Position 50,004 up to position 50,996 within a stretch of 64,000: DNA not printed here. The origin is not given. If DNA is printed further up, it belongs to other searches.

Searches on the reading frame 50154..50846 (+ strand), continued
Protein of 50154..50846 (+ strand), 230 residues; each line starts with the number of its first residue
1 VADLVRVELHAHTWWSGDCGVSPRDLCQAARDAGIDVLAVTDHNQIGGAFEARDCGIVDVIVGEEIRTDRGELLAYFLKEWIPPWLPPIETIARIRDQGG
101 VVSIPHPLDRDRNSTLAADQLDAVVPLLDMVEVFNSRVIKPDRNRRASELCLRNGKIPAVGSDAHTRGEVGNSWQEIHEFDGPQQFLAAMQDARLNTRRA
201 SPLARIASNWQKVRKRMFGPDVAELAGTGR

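Call 15: find_encoding_contigs(protein=P0024, flank=6000, max_places=1)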
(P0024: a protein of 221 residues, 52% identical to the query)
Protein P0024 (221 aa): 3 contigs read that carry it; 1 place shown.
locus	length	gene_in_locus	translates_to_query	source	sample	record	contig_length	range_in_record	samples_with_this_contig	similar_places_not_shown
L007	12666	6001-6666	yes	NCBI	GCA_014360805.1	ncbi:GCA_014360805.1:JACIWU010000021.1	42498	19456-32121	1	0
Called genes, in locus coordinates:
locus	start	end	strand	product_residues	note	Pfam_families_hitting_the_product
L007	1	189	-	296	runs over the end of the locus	-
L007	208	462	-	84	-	PF25213:HVO_A0261_N (weak), PF09339:HTH_IclR (weak), PF12802:MarR_2 (weak)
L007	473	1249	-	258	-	PF03372:Exo_endo_phos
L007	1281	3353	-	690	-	PF01926:MMR_HSR1, PF02421:FeoB_N, PF17910:FeoB_Cyto, PF07670:Gate, PF07664:FeoB_C, PF07670:Gate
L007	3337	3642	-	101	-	PF04023:FeoA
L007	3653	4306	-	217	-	PF01325:Fe_dep_repress, PF13412:HTH_24 (weak), PF02742:Fe_dep_repr_C, PF04023:FeoA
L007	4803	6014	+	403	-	PF04015:DUF362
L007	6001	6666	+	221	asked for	PF02811:PHP, PF13263:PHP_C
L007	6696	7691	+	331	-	PF13367:PrsW-protease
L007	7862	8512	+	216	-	PF13483:Lactamase_B_3, PF12706:Lactamase_B_2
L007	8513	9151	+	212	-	-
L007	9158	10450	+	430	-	PF00675:Peptidase_M16, PF05193:Peptidase_M16_C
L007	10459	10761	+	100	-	-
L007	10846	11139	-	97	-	PF09723:Zn_ribbon_8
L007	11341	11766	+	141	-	PF13026:DUF3887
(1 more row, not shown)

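Call 16: find_encoding_contigs(protein=P0048, flank=6000, max_places=1)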
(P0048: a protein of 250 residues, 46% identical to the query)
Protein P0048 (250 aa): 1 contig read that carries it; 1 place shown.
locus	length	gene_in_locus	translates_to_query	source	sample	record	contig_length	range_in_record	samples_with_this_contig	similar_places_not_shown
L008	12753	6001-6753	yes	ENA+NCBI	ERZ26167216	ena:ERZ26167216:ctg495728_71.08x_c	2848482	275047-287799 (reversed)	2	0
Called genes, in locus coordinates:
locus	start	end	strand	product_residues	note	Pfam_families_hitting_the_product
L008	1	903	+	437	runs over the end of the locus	PF00275:EPSP_synthase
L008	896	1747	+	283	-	PF08501:Shikimate_dh_N, PF18317:SDH_C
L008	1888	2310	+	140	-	PF01202:SKI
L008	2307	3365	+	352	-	PF13685:Fe-ADH_2 (weak), PF01761:DHQ_synthase, PF24621:DHQS_C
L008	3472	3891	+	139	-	PF12773:DZR, PF13240:Zn_Ribbon_1 (faint)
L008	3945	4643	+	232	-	PF20582:UPF0758_N, PF04002:RadC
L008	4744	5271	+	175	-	PF14602:Hexapep_2 (faint), PF25084:LbH_EIF2B (weak), PF25087:GMPPB_C (faint), PF00132:Hexapep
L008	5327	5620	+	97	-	PF02597:ThiS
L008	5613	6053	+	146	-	PF02391:MoaE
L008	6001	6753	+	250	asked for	PF02811:PHP (weak), PF13263:PHP_C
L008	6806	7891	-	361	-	PF09566:RE_SacI_N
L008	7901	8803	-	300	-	PF02086:MethyltransfD12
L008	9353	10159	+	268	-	PF00005:ABC_tran, PF13304:AAA_21 (weak)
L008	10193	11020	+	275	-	PF01061:ABC2_membrane, PF12698:ABC2_membrane_3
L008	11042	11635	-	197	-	PF01066:CDP-OH_P_transf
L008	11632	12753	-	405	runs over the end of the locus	PF13439:Glyco_transf_4, PF13579:Glyco_trans_4_4, PF20706:GT4-conflict, PF00534:Glycos_transf_1, PF13692:Glyco_trans_1_4, PF13524:Glyco_trans_1_2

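Call 17: find_encoding_contigs(protein=P0071, flank=6000, max_places=1)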
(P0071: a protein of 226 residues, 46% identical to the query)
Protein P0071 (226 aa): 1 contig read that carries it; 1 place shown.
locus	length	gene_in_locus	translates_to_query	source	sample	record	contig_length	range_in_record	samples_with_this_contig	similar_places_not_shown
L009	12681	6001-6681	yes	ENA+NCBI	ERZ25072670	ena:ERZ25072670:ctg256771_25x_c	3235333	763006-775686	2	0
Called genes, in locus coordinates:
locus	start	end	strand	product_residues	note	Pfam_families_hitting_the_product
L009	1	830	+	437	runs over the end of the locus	PF00275:EPSP_synthase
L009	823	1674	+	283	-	PF08501:Shikimate_dh_N, PF18317:SDH_C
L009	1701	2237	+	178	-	PF13238:AAA_18, PF01202:SKI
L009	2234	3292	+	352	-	PF13685:Fe-ADH_2 (weak), PF01761:DHQ_synthase, PF24621:DHQS_C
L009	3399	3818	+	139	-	PF12773:DZR, PF13240:Zn_Ribbon_1 (faint)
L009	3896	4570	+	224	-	PF20582:UPF0758_N, PF04002:RadC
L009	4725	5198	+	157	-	PF25084:LbH_EIF2B (weak), PF25087:GMPPB_C (weak), PF14602:Hexapep_2 (faint), PF00132:Hexapep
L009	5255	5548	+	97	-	PF02597:ThiS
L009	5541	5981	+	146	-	PF02391:MoaE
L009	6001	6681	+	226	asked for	PF02811:PHP, PF13263:PHP_C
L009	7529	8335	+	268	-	PF00005:ABC_tran, PF13304:AAA_21 (weak)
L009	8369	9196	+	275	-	PF01061:ABC2_membrane, PF12698:ABC2_membrane_3 (weak)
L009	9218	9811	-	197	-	PF01066:CDP-OH_P_transf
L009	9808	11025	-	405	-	PF13477:Glyco_trans_4_2 (faint), PF13439:Glyco_transf_4, PF13579:Glyco_trans_4_4, PF20706:GT4-conflict, PF00534:Glycos_transf_1, PF13692:Glyco_trans_1_4, PF13524:Glyco_trans_1_2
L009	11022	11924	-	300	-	PF03279:Lip_A_acyltrans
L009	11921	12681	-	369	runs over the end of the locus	PF01658:Inos-1-P_synth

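Call 22: find_related_loci(query=A1, collection=genome_contigs, flank=7000)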
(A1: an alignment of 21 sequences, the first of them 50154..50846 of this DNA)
Query A1 (230 aa) in genome_contigs; peptide patterns used: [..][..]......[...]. (x = any residue, [..] = any of these).
600 stretches matched a pattern (row limit reached: there are more); 563 encode a relative of the query (tblastn E <= 1e-3); the best 80 are kept; 80 distinct loci.
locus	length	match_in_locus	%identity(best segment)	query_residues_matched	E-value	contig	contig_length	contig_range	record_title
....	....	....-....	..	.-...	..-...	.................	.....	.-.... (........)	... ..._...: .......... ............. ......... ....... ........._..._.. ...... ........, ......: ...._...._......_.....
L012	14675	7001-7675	68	1-225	3e-99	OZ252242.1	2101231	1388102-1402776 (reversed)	MAG: Chloroflexota bacterium isolate 181cddbb-35f5-49f4-9763-6d90b9dff141 genome assembly, chromosome: 1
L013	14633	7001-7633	48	7-217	1e-62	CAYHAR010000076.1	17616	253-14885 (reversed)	MAG TPA_asm: uncultured Anaerolineae bacterium isolate ERP119294_co1_453 genome assembly, contig: NODE_4032_length_17616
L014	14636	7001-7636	48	6-217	6e-60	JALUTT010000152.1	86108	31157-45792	MAG: Anaerolineae bacterium isolate 128-326_maxbin2_scaf2bin.035 128-326_scaffold_76_c1, whole genome shotgun sequence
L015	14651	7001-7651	45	1-217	2e-58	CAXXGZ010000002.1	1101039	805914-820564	MAG: Chloroflexota bacterium isolate 2d6b9f97-f50f-46fd-9931-9ea7ae414042 genome assembly, contig: contig_2, whole genom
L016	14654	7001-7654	44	4-220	3e-57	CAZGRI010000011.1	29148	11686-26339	MAG TPA_asm: uncultured Dehalococcoidia bacterium isolate SRP308112_co1_398 genome assembly, contig: NODE_2145_length_29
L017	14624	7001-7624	48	6-213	2e-56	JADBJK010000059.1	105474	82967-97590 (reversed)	MAG: Chloroflexota bacterium isolate Tumba.bins.16 NODE_313_length_105474_cov_121.323, whole genome shotgun sequence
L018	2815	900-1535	47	4-215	2e-56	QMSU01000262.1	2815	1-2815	MAG: Thermoplasmata archaeon isolate B78_G9 B78_Guay9_scaffold_91629, whole genome shotgun sequence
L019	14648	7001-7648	40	3-218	4e-56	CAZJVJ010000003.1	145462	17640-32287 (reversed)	MAG TPA_asm: uncultured Dehalococcoidales bacterium isolate binchicken_co40_102 genome assembly, contig: NODE_136_length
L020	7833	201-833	44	7-217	2e-55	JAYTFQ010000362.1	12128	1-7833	MAG: Anaerolineales bacterium isolate GFS_2205 GFS_2205_361, whole genome shotgun sequence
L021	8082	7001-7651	46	4-217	5e-55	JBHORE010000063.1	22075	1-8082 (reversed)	MAG: Thermobaculum sp. isolate A0_9 coassembly_Ak141_459176, whole genome shotgun sequence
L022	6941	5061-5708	43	4-218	4e-55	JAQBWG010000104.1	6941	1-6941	MAG: Chloroflexota bacterium isolate casp150-mb.221 NODE_26902_length_6941_cov_0.061824, whole genome shotgun sequence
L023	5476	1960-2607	46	6-220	1e-54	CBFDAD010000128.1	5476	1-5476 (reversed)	MAG TPA_asm: uncultured bacterium isolate SRR26215687_binner12_Refined_53 genome assembly, contig: ERZ25073490.13592, wh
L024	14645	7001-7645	45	4-219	1e-54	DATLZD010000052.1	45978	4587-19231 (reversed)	MAG TPA_asm: Dehalococcoidia bacterium isolate SMAG_U13289 k141_418389, whole genome shotgun sequence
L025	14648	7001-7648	42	4-218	1e-54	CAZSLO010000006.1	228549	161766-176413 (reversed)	MAG TPA_asm: uncultured Dehalococcoidia bacterium isolate SRP092796_co2_737 genome assembly, contig: k141_3883328, whole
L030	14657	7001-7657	40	4-221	5e-54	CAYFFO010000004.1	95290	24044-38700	MAG TPA_asm: uncultured Dehalococcoidia bacterium isolate ERP001736_co1_455 genome assembly, contig: NODE_61_length_9529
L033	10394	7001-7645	37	3-217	3e-53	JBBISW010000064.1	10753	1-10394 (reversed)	MAG: Chloroflexota bacterium isolate SLF170214_bin_382 NODE_5099_length_10753_cov_11.130118, whole genome shotgun sequen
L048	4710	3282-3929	43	4-219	3e-52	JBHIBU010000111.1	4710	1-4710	MAG: Dehalococcoidia bacterium isolate FS_3_bin.7 NODE_3578_length_4710_cov_6.506552, whole genome shotgun sequence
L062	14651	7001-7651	41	5-220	5e-51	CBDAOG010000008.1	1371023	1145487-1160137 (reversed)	MAG: Dehalococcoidia bacterium isolate 0aa05121-dee9-464a-b52f-06bcf9350706 genome assembly, contig: contig_8, whole gen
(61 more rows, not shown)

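Call 26: find_homologous_proteins(query=A2, max_evalue=1e-10)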
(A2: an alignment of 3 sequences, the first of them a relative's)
Query A2 (3 sequences) (146 aa, profile of the alignment): 7912 proteins with E <= 1e-10 among 8000 candidates; the best 120 are listed.
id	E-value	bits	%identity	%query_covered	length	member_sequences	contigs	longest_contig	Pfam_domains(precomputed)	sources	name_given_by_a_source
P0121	8.6e-87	306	62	96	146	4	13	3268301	PF02391.23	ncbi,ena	-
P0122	6.5e-84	297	60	96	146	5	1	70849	PF02391.23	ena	-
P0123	3.1e-82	292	60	97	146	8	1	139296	PF02391.23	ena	-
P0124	6.9e-82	291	99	100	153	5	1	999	PF02391.23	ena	-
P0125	8.5e-80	284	61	97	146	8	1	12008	PF02391.23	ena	-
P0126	1.2e-78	280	61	97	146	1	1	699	PF02391.23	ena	-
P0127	3.8e-77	275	59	96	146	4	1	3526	PF02391.23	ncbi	-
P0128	2.0e-75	270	63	96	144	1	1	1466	PF02391.23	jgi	-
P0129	4.1e-75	269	85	100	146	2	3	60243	PF02391.23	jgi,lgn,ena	-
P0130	2.0e-74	266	79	100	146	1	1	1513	PF02391.23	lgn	-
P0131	2.6e-73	263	62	96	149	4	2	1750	PF02391.23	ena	-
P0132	6.4e-72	258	61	97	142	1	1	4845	PF02391.23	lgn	-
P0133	5.5e-71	255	59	96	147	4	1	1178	PF02391.23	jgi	-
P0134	1.1e-67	244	61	95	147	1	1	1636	PF02391.23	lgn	-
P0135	1.2e-67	244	61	95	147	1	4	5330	PF02391.23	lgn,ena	-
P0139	3.8e-64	233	58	95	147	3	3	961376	PF02391.23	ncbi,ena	-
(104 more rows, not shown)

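Call 29: search_solved_structures(query=A1, max_evalue=0.001, show_alignments=1)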
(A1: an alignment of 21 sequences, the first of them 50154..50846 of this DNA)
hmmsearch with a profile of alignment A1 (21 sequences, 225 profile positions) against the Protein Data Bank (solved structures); distinct sequences matched with E-value up to 0.001: 10.
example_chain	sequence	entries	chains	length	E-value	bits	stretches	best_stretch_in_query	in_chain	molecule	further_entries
3e0f_A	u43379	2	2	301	4.8e-18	68.6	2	7-70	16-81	Putative Metal-dependent Phosphoesterase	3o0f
2anu_A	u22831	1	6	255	2.4e-10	43.4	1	60-134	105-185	hypothetical protein TM0559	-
9etk_A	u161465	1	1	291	2.4e-10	43.4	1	4-67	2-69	Metal-dependent phosphoesterases (PHP family)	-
1m65_A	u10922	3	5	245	1.5e-08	37.5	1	5-42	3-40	Hypothetical protein ycdX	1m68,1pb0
7ug9_A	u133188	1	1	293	1.6e-08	37.4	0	6-53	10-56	5'-3' exoribonuclease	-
3f2b_A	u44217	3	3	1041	9.6e-06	28.3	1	5-65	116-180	DNA-directed DNA polymerase III alpha chain | GEOBACILLUS KAUSTOPHILUS DNA POLC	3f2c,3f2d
2yb1_A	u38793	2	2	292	1.2e-05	28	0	5-56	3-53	AMIDOHYDROLASE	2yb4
7rty_A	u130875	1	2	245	0.00013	24.6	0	123-209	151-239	PsfC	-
2yxo_A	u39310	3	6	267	0.00026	23.6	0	6-43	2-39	Histidinol phosphatase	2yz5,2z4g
3e38_A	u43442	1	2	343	0.00042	23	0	3-114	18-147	two-domain protein containing predicted PHP-like metal-dependent phosphoesterase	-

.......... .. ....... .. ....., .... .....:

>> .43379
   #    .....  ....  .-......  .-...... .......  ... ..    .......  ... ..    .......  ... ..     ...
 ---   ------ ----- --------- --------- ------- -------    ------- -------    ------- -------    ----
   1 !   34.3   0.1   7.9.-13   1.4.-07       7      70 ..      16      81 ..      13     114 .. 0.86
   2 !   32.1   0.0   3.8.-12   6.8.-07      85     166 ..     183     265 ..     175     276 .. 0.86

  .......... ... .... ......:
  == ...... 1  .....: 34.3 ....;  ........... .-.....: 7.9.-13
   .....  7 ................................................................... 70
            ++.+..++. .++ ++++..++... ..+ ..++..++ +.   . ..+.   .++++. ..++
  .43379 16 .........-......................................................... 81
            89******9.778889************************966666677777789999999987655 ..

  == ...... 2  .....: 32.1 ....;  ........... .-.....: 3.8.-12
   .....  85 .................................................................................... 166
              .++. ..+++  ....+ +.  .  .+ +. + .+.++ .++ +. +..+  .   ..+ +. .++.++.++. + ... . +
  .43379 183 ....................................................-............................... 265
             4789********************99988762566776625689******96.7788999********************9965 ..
